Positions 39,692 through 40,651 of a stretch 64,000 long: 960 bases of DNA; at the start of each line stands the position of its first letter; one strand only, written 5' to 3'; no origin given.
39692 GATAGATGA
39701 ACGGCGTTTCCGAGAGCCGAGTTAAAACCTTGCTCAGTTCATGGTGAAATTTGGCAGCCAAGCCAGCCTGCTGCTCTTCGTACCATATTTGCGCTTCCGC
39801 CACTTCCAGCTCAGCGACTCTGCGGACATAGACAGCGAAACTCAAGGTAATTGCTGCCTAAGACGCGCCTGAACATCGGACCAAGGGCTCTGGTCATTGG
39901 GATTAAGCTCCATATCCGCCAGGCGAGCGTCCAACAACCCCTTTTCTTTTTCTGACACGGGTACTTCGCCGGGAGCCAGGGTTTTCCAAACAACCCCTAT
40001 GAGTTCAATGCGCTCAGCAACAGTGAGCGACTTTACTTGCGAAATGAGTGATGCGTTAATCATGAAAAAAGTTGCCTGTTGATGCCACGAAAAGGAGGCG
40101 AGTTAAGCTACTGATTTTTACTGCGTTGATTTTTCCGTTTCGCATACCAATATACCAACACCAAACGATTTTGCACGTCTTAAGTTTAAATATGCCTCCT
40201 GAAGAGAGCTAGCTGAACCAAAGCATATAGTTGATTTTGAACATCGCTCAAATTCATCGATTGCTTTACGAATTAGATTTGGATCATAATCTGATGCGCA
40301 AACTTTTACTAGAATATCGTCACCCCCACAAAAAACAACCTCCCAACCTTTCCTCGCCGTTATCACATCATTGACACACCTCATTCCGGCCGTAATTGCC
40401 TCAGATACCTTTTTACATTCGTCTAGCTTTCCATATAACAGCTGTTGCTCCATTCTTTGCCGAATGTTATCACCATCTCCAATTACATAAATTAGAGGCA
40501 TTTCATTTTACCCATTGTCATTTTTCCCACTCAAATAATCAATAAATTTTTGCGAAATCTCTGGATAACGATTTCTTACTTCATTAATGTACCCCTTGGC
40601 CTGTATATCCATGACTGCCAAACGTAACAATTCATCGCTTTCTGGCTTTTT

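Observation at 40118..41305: Stand-alone minimal Cas10/GGDEF-palm (mCpol-like) cyclase paired with a 2TM + TPR-like membrane protein: candidate nucleotide-signalling defence module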

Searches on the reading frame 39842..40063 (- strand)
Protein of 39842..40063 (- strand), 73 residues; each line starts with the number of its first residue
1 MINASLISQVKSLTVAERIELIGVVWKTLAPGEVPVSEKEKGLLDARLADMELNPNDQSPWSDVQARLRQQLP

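Call 3: search_protein_families(library=pfam, proteins=[window:39842-40063:-], max_evalue=1)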
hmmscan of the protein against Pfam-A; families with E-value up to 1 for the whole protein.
window:39842-40063:- (73 aa): 2 families
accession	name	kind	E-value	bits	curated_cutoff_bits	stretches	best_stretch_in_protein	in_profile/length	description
PF09720.15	Unstab_antitox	-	1.2e-08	35.3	23.3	1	12-64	1-54/54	Putative addiction module component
PF21934.1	Yop-YscD_ppl_3rd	-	0.1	12.8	24.3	0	52-71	33-52/64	YscD/CdsD-like Bon-like domain 3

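Call 96: search_protein_families(library=ncbifam, proteins=[window:39842-40063:-], max_evalue=0.01)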
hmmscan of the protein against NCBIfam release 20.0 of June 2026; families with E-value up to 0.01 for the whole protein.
window:39842-40063:- (73 aa): 1 family
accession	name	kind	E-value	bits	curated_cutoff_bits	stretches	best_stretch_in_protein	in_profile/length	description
TIGR02574.1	stabl_TIGR02574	hypoth_equivalog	5.2e-12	45.6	31.9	1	10-70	2-64/65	putative addiction module component, TIGR02574 family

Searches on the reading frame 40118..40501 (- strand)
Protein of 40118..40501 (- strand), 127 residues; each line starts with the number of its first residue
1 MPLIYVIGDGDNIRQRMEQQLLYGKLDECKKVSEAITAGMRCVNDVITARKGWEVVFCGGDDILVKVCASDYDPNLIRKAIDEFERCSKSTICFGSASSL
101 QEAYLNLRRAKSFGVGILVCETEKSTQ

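Call 3: search_protein_families(library=pfam, proteins=[window:40118-40501:-], max_evalue=1)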
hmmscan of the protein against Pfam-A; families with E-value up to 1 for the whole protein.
window:40118-40501:- (127 aa): 2 families
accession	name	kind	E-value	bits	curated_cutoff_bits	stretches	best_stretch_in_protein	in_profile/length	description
PF18182.6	mCpol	-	1.6e-17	64.4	26.4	1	5-115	1-108/114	minimal CRISPR polymerase domain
PF22335.1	Cas10-Cmr2_palm2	-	6e-07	30.1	27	1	7-90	6-88/133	Cas10/Cmr2, second palm domain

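Call 4: search_protein_families(library=padloc, proteins=[window:40118-40501:-], max_evalue=1)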
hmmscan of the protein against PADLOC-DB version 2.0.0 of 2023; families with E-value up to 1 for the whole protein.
window:40118-40501:- (127 aa): 6 families
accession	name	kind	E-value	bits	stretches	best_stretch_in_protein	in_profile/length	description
PDLC01967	CARF_HEPN_mCpol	-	1.8e-08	32.1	1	8-112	356-459/471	-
PDLC01292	Cas10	-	0.0017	15.9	1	6-70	266-326/387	CAS-III; effector_LS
PDLC01422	Cas10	-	0.0031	14.6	1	9-68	282-338/519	CAS-III; effector_LS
PDLC02051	Cas10b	-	0.012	12.8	1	5-74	247-310/479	-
PDLC02054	Cas10b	-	0.013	12.4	1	7-66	282-338/537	-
PDLC01444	Cas10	-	0.013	12.4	1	7-65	386-443/605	CAS-III; effector_LS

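Call 5: search_protein_families(library=ncbifam, proteins=[window:40118-40501:-], max_evalue=1)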
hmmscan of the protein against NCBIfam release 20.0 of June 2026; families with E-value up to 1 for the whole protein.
window:40118-40501:- (127 aa): 1 family
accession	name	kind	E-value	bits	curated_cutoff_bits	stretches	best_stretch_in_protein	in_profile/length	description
NF033576.1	mCpol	domain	6.7e-15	55.8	40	1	5-118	2-112/118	mCpol domain-containing protein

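Call 13: search_solved_structures(query=window:40118-40501:-, max_evalue=1, show_alignments=3)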
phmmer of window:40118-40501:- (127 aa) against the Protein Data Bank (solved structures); distinct sequences matched with E-value up to 1: 3.
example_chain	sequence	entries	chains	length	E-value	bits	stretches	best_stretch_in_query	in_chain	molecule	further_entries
9mnr_A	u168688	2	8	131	0.00079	22.7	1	4-118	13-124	Panoptes OptS minimal CRISPR polymerase (mCpol)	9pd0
9nwn_B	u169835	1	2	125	0.00096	22.5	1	5-118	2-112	MCpol domain-containing protein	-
3qtl_D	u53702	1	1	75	0.48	13.7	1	49-93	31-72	Kazal-type serine protease inhibitor SPI-1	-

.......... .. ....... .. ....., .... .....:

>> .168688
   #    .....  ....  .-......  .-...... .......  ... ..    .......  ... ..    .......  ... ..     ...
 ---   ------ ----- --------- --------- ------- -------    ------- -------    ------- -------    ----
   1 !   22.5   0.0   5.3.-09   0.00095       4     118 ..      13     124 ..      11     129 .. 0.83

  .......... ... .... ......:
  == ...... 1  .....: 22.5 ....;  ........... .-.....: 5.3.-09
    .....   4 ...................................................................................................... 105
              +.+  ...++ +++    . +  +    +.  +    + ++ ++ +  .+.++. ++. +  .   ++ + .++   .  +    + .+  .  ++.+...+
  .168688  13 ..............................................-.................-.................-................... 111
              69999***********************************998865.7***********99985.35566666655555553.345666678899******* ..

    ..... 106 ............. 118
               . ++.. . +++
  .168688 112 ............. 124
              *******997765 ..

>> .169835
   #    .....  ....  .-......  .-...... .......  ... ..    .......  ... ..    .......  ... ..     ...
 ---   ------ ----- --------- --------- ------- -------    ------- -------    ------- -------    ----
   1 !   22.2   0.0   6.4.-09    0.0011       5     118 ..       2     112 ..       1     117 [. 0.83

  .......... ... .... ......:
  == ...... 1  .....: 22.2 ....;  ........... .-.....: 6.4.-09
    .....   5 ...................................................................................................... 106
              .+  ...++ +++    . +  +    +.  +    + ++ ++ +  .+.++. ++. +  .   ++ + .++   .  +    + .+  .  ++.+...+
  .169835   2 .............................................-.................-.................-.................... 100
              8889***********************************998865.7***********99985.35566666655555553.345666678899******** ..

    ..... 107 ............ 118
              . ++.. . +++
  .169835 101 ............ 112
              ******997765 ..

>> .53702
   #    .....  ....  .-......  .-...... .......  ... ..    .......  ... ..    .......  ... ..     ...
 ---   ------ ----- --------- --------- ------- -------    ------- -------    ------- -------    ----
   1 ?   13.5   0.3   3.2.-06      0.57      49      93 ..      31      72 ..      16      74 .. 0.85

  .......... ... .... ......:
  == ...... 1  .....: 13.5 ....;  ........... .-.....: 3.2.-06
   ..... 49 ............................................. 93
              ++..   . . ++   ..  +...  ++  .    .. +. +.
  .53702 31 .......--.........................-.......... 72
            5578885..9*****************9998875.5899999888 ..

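Call 26: find_homologous_proteins(query=window:40118-40501:-, max_evalue=0.001)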
Query window:40118-40501:- (127 aa): 7 proteins with E <= 0.001 among 11 candidates.
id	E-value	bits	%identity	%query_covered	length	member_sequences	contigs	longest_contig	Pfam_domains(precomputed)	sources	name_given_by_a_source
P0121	4.1e-79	280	100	100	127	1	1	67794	PF22335.2,PF18182.7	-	-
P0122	4.8e-52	193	68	99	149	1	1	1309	PF22335.2,PF18182.7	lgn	-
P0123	1.3e-48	182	69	94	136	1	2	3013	PF18182.7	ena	-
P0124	3.4e-48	181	65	98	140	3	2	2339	PF18182.7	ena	-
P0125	1.4e-45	172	66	94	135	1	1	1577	PF18182.7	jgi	jgi:hypothetical protein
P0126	1.4e-45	172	65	94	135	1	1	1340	PF18182.7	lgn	-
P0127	2.6e-40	155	60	94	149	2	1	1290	PF18182.7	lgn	-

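Call 45: find_related_loci(query=A2, collection=metagenome_contigs, flank=10000)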
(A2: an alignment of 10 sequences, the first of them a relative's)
Query A2 (127 aa) in metagenome_contigs; peptide patterns used: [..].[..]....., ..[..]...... (x = any residue, [..] = any of these).
508 stretches matched a pattern; 17 encode a relative of the query (tblastn E <= 1e-3); 17 distinct loci.
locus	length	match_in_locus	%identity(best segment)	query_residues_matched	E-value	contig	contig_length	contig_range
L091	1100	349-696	40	4-119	2e-29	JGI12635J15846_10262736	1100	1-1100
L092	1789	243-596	34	4-121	6e-23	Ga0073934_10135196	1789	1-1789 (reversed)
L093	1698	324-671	36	4-119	2e-21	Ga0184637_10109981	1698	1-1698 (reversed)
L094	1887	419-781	35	4-125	4e-21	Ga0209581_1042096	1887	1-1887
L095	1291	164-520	34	2-120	2e-20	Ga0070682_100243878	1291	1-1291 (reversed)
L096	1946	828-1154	35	4-112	2e-20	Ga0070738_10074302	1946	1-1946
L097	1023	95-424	33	3-112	1e-20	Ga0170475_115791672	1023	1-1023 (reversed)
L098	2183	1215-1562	34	3-118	2e-20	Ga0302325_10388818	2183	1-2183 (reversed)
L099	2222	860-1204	39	5-119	3e-20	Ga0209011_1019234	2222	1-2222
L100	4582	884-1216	35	4-114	2e-19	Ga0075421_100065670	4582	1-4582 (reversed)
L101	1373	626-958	35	4-114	2e-19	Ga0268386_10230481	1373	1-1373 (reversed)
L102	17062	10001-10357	33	4-123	3e-18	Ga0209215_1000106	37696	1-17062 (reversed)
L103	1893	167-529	31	3-123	7e-18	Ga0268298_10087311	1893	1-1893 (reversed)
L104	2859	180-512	36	4-114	7e-18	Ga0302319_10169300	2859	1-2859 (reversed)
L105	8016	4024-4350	31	4-112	1e-17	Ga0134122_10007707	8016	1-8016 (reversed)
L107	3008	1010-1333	31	4-111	2e-15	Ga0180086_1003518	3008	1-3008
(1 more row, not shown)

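Call 46: find_related_loci(query=A2, collection=viral_contigs, flank=10000)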
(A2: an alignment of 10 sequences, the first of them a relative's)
Query A2 (127 aa) in viral_contigs; peptide patterns used: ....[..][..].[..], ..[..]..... (x = any residue, [..] = any of these).
146 stretches matched a pattern, but none encodes a relative of the query by tblastn (E <= 1e-3).

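Call 49: search_protein_families(library=pfam, proteins=[L102:10366-11175:+, L105:4389-5198:+, L094:781-1599:+, L096:1433-1945:+, L096:267-650:+], max_evalue=0.1)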
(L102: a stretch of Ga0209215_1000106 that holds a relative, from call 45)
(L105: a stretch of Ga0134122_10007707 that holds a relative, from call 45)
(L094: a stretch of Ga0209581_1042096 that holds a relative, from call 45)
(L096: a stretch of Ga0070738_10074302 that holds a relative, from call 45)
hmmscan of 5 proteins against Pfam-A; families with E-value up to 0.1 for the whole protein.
L102:10366-11175:+ (270 aa): 1 family
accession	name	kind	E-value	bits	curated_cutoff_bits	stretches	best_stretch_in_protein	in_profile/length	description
PF06799.16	CGLD27-like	-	0.059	13.9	25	1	185-261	5-79/143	Conserved in the green lineage and diatoms 27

L105:4389-5198:+ (270 aa): 0 families

L094:781-1599:+ (273 aa): 0 families

L096:1433-1945:+ (171 aa): 0 families

L096:267-650:+ (128 aa): 0 families

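Call 50: search_protein_families(library=padloc, proteins=[L102:10366-11175:+, L105:4389-5198:+, L094:781-1599:+, L102:9974-10366:+], max_evalue=0.1)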
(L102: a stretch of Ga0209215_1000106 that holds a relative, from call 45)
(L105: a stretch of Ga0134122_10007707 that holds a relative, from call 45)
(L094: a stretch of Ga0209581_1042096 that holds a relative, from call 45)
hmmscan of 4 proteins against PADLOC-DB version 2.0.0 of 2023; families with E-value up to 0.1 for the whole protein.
L102:10366-11175:+ (270 aa): 1 family
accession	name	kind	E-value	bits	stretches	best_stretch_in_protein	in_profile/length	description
PDLC01992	CARF_m9--CARF_TM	-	2.2e-49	166.2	1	1-266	1-222/223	-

L105:4389-5198:+ (270 aa): 1 family
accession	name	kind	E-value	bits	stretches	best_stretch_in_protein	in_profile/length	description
PDLC01992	CARF_m9--CARF_TM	-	3.2e-48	162.4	1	1-264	1-220/223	-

L094:781-1599:+ (273 aa): 1 family
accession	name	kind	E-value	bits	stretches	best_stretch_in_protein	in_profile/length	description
PDLC01992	CARF_m9--CARF_TM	-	2.6e-46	156.1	1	4-270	3-221/223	-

L102:9974-10366:+ (131 aa): 7 families
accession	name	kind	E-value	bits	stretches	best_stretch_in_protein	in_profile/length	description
PDLC01967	CARF_HEPN_mCpol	-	1.8e-10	38.7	1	14-125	356-466/471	-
PDLC00917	Cas10b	-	0.00017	18.7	1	20-70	393-443/510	"CRISPR-associated protein Cas10/Cmr2, subtype III-B"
PDLC01292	Cas10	-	0.00053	17.6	1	12-71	266-321/387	CAS-III; effector_LS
PDLC01422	Cas10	-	0.0035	14.4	1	25-102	292-372/519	CAS-III; effector_LS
PDLC01529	Cas10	-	0.0042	14.5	1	49-96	242-288/370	CAS-III; effector_LS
PDLC02051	Cas10b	-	0.008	13.4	1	10-70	246-300/479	-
PDLC00919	Cas10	-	0.03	11.5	1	49-96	272-323/414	Cas10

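Call 86: predict_structure(alignment_id=A4)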
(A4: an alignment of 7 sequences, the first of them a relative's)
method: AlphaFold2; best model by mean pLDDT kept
length: 127 residues; sequences in the alignment: 7
mean_pLDDT: 90.1   pTM: 0.82
mean pLDDT of the five models: 90.1, 89.6, 88.9, 88.8, 82.9
residues with pLDDT >= 90: 90; 70-90: 31; 50-70: 3; < 50: 3
segments of 3 or more residues with pLDDT < 50: 125-127
pLDDT, mean of each block of 10 residues (from residue 1): 92 84 88 93 94 92 94 94 94 95 95 91 54
secondary structure, 60 per line:
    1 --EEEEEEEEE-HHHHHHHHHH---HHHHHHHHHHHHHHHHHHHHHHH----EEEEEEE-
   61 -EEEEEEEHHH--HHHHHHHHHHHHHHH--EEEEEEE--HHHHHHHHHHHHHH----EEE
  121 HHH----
elements in order: E3-11 H13-22 H26-48 E53-59 E62-68 H74-88 E91-97 H100-113 E118-120

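Call 89: fold_search(model_id=the predicted structure, library=pdb)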
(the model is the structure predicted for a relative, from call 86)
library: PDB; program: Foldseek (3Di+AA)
matches with E <= 10: 1384; with E <= 0.001: 39
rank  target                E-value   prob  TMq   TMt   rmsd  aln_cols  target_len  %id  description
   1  9pd0_C                8.2e-10  1.00  0.81  0.85   2.0       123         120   20  Panoptes OptS minimal CRISPR polymerase (mCpol) with non-hydrolyzable ligand ApCpp from Klebsiella pneumoniae strain K (released 2025-09-24)
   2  9mnr_A                2.4e-09  1.00  0.84  0.89   1.8       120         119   19  Panoptes OptS minimal CRISPR polymerase (mCpol) from Klebsiella pneumoniae strain KP67 (released 2025-09-24)
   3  9mnr_B                4.9e-09  1.00  0.84  0.88   1.9       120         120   19  Panoptes OptS minimal CRISPR polymerase (mCpol) from Klebsiella pneumoniae strain KP67 (released 2025-09-24)
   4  9pd0_D                7.8e-09  1.00  0.83  0.88   1.8       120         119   19  Panoptes OptS minimal CRISPR polymerase (mCpol) with non-hydrolyzable ligand ApCpp from Klebsiella pneumoniae strain K (released 2025-09-24)
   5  9pd0_A                3.1e-08  1.00  0.83  0.89   1.7       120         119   19  Panoptes OptS minimal CRISPR polymerase (mCpol) with non-hydrolyzable ligand ApCpp from Klebsiella pneumoniae strain K (released 2025-09-24)
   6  9nwn_A                1.3e-07  1.00  0.83  0.88   1.8       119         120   19  Structure of minimal CRISPR polymerase bound to ApNHpp (released 2025-08-27)
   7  4zvf                  1.9e-05  1.00  0.54  0.45   5.0       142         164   13  Crystal structure of GGDEF domain of the E. coli DosC - form II (GTP-alpha-S-bound) (released 2015-11-11)
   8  4urg_B                3.3e-05  1.00  0.49  0.42   5.0       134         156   16  Crystal Structure of GGDEF domain from T.maritima (active-like dimer) (released 2014-10-08)
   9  4zve                  3.7e-05  1.00  0.60  0.49   4.6       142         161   15  Crystal structure of GGDEF domain of the E. coli DosC - form I (apo-form) (released 2015-11-11)
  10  4zvg_A                3.7e-05  1.00  0.58  0.47   4.7       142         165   14  Crystal structure of GGDEF domain of the E. coli DosC - form III (released 2015-11-11)
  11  7e6g_B                6.8e-05  1.00  0.61  0.33   3.9       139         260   12  Crystal structure of diguanylate cyclase SiaD in complex with its activator SiaC from Pseudomonas aeruginosa (released 2021-09-22)
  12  7e6g_A                6.8e-05  1.00  0.60  0.32   3.9       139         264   14  Crystal structure of diguanylate cyclase SiaD in complex with its activator SiaC from Pseudomonas aeruginosa (released 2021-09-22)
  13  3icl_B                6.8e-05  1.00  0.60  0.51   4.8       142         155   15  X-Ray Structure of Protein (EAL/GGDEF domain protein) from M.capsulatus, Northeast Structural Genomics Consortium Targ (released 2009-08-04)
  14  2qv6_C                8.8e-05  1.00  0.53  0.31   4.6       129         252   13  GTP cyclohydrolase III from M. jannaschii (MJ0145) complexed with GTP and metal ions (released 2008-01-15)
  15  3i5b_B                1.1e-04  1.00  0.56  0.44   4.4       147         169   14  Crystal structure of the isolated GGDEF domain of WpsR from Pseudomonas aeruginosa (released 2009-08-18)
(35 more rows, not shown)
